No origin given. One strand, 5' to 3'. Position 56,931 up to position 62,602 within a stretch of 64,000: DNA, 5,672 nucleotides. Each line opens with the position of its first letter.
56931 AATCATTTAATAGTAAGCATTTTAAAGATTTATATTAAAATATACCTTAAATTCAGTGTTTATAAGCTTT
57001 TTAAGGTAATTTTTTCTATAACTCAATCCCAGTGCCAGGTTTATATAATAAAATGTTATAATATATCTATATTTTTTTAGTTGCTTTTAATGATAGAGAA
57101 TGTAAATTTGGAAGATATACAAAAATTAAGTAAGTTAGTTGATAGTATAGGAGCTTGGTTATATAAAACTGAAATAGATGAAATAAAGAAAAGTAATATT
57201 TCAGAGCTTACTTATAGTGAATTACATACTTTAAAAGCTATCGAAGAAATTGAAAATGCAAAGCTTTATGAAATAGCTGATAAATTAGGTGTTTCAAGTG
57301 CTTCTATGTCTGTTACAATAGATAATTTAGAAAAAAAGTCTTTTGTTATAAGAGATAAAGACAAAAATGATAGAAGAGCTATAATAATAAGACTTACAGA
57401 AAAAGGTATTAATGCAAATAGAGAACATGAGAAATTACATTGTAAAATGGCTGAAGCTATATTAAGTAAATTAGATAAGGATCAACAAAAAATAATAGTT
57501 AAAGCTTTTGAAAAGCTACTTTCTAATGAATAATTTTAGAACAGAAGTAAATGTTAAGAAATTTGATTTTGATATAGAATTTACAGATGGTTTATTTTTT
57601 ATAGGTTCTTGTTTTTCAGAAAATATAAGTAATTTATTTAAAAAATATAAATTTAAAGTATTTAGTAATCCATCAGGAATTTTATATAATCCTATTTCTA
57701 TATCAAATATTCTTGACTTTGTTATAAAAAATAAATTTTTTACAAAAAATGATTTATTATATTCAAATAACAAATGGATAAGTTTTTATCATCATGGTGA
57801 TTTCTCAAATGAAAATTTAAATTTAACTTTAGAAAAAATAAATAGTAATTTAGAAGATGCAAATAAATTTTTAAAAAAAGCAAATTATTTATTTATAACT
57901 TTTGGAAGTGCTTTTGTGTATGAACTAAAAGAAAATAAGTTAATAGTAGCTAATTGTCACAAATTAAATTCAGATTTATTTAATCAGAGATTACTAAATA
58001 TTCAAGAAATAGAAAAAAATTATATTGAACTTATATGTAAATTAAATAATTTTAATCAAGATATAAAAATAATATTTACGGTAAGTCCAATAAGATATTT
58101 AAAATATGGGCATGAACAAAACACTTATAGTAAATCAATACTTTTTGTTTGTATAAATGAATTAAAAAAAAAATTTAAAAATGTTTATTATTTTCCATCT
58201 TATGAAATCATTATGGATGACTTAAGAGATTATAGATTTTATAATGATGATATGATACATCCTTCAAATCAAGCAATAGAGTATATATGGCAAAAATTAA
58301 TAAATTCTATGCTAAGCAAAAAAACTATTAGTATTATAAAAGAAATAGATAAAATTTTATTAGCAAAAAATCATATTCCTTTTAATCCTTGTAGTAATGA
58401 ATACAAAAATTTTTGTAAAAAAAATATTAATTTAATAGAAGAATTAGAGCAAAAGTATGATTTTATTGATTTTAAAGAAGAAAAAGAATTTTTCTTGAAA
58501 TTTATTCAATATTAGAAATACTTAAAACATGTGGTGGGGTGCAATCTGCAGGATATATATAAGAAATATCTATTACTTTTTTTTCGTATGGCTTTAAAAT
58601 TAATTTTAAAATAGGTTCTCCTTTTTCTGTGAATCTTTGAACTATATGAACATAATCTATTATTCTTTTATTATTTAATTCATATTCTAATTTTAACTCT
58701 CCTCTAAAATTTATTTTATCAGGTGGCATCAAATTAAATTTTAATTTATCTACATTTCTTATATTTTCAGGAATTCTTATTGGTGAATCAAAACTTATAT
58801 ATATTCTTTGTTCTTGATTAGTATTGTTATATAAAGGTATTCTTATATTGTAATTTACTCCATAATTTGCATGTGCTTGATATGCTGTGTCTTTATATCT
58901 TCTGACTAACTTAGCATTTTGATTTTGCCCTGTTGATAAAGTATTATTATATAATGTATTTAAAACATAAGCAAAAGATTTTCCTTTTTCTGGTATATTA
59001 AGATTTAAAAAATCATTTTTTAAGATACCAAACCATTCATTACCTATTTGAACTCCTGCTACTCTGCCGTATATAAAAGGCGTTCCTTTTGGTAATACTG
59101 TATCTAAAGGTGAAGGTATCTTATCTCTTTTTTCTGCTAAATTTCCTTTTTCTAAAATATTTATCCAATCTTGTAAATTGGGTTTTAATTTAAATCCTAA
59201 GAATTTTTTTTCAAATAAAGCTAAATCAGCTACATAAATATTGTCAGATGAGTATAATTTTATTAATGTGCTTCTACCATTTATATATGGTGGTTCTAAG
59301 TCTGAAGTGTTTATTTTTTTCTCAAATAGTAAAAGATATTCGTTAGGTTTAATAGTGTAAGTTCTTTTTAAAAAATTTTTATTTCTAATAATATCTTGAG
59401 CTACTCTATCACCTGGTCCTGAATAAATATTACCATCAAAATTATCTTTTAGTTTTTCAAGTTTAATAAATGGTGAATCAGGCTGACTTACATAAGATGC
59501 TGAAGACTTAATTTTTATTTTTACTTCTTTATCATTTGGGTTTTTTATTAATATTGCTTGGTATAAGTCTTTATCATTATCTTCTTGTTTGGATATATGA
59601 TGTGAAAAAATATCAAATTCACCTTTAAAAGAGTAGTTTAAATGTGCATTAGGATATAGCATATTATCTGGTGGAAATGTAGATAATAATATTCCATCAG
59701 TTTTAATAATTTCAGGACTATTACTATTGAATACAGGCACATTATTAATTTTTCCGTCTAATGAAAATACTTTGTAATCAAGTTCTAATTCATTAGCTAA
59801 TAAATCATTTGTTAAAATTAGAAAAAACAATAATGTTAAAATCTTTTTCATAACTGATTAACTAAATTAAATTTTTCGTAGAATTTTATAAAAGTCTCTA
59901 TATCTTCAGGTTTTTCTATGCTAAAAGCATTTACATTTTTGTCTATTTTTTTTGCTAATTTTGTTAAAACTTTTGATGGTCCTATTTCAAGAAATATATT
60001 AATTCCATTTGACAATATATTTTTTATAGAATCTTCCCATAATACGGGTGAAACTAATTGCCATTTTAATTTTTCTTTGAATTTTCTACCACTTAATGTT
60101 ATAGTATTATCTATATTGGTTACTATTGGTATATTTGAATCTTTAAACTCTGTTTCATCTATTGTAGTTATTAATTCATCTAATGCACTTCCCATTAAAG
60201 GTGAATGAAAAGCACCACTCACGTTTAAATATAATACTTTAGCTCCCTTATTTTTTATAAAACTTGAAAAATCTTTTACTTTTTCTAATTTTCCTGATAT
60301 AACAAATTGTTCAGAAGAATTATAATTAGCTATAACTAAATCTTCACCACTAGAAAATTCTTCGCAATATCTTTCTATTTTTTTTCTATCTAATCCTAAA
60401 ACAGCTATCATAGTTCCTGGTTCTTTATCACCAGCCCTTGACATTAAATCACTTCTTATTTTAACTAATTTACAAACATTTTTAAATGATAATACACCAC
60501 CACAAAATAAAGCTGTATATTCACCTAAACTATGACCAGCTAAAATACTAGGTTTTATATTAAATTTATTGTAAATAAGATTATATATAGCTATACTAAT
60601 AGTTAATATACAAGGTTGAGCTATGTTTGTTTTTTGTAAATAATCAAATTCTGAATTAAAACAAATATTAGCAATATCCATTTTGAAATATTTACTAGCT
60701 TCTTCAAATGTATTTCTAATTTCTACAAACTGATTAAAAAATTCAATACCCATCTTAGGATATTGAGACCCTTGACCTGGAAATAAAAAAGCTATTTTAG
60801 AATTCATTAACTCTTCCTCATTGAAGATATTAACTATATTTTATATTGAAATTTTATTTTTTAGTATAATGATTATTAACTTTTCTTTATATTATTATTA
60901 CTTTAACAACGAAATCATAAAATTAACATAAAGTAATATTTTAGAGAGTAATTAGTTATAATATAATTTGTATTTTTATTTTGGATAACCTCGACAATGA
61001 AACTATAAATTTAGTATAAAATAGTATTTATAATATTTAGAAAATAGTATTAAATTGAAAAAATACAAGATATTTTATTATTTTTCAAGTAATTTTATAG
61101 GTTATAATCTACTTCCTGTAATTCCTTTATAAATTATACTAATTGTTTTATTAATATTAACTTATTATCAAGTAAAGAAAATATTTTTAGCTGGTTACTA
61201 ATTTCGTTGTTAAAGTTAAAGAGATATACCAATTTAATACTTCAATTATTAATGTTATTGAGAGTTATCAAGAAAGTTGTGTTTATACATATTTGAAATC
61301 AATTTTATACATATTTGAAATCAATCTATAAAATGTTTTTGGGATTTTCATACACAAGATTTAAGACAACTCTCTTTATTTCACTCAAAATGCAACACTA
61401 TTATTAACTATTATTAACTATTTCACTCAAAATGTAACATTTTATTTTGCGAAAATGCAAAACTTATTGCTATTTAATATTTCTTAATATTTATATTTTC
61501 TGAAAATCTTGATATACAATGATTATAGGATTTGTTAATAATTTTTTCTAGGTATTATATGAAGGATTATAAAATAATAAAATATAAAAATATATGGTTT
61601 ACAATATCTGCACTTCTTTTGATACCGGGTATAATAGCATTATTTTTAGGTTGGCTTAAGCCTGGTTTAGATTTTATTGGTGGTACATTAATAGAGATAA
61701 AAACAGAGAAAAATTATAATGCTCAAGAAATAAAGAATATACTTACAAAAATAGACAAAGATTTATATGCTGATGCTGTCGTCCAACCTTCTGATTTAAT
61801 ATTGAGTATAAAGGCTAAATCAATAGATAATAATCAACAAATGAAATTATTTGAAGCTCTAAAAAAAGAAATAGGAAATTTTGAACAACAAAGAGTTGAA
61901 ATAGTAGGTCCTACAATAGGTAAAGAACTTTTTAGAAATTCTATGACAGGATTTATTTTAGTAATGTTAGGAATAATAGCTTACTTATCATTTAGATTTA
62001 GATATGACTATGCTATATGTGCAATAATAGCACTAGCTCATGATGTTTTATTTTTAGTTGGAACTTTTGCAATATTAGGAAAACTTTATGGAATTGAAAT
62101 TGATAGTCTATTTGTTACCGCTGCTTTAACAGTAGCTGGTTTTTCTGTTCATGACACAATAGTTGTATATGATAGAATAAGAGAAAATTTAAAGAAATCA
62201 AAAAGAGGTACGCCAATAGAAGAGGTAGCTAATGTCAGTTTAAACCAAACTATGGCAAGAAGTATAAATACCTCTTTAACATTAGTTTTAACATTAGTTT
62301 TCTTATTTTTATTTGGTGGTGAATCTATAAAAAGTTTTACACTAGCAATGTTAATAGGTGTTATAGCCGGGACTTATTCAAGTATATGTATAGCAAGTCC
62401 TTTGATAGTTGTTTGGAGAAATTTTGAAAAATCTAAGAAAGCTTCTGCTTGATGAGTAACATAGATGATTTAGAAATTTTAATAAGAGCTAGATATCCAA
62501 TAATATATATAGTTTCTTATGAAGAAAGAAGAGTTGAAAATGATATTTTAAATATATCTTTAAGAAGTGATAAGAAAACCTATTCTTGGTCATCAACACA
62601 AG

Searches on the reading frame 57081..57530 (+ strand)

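Call 27: search_protein_families(library=pfam, proteins=[window:57081-57530:+], max_evalue=0.001)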
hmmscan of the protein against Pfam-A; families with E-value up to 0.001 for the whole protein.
window:57081-57530:+ (150 aa): 5 families
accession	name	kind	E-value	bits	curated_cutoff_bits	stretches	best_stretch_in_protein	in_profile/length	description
PF01047.28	MarR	-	2.4e-15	56.6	24.6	1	43-100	1-58/59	MarR family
PF13601.12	HTH_34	-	4.5e-09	36.8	27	1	54-117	9-73/80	Winged helix DNA-binding domain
PF22381.2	Staph_reg_Sar_Rot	-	1.6e-08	35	27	1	42-111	11-80/85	Transcriptional regulator SarA/Rot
PF12802.13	MarR_2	-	3.8e-08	33.8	27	1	43-100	3-61/61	MarR family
PF13463.12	HTH_27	-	2.9e-06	27.9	22.2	1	44-109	2-68/68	Winged helix DNA-binding domain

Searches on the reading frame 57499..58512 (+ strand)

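Call 27: search_protein_families(library=pfam, proteins=[window:57499-58512:+], max_evalue=0.001)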
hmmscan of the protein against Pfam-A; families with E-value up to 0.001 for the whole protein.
window:57499-58512:+ (338 aa): 1 family
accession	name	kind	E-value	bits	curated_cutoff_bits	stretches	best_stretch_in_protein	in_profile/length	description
PF08885.17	GSCFA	-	6.1e-87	291.7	25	1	32-266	2-236/237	GSCFA family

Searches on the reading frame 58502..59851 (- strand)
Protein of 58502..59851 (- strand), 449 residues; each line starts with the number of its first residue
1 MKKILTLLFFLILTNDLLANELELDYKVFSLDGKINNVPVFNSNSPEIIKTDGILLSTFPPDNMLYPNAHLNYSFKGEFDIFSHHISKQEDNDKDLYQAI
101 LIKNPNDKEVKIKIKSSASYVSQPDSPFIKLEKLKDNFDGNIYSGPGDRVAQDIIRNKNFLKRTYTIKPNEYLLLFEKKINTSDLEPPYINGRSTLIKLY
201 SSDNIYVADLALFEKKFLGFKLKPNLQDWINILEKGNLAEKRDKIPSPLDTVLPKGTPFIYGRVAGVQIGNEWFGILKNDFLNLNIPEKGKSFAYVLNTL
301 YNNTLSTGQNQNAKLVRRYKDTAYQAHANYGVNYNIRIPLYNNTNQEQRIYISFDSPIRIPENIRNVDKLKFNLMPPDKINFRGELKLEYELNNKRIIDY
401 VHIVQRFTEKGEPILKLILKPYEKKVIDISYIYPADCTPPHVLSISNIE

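Call 93: search_protein_families(library=pfam, proteins=[window:58502-59851:-], max_evalue=0.001)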
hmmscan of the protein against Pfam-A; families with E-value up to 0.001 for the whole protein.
window:58502-59851:- (449 aa): 1 family
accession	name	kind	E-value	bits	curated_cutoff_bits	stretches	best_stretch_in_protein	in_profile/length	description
PF11850.13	DUF3370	-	3.9e-140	467.9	25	1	28-446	3-421/422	Protein of unknown function (DUF3370)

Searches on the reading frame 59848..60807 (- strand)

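Call 93: search_protein_families(library=pfam, proteins=[window:59848-60807:-], max_evalue=0.001)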
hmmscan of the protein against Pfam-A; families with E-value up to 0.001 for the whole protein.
window:59848-60807:- (319 aa): 1 family
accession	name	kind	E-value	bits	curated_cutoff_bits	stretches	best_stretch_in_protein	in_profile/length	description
PF00698.26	Acyl_transf_1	-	2.7e-31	109.7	32.7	1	7-287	2-277/319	Acyl transferase domain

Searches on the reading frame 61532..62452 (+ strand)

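Call 93: search_protein_families(library=pfam, proteins=[window:61532-62452:+], max_evalue=0.001)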
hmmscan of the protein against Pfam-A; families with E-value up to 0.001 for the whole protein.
window:61532-62452:+ (306 aa): 2 families
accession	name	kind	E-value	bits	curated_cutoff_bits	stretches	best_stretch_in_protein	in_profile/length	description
PF02355.23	SecD_SecF_C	-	1.7e-61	207.4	20.5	1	110-296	6-187/189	Protein export membrane protein SecD/SecF, C-terminal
PF07549.19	Sec_GG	-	6.1e-05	22.9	20.3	1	37-60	3-26/28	SecD/SecF GG Motif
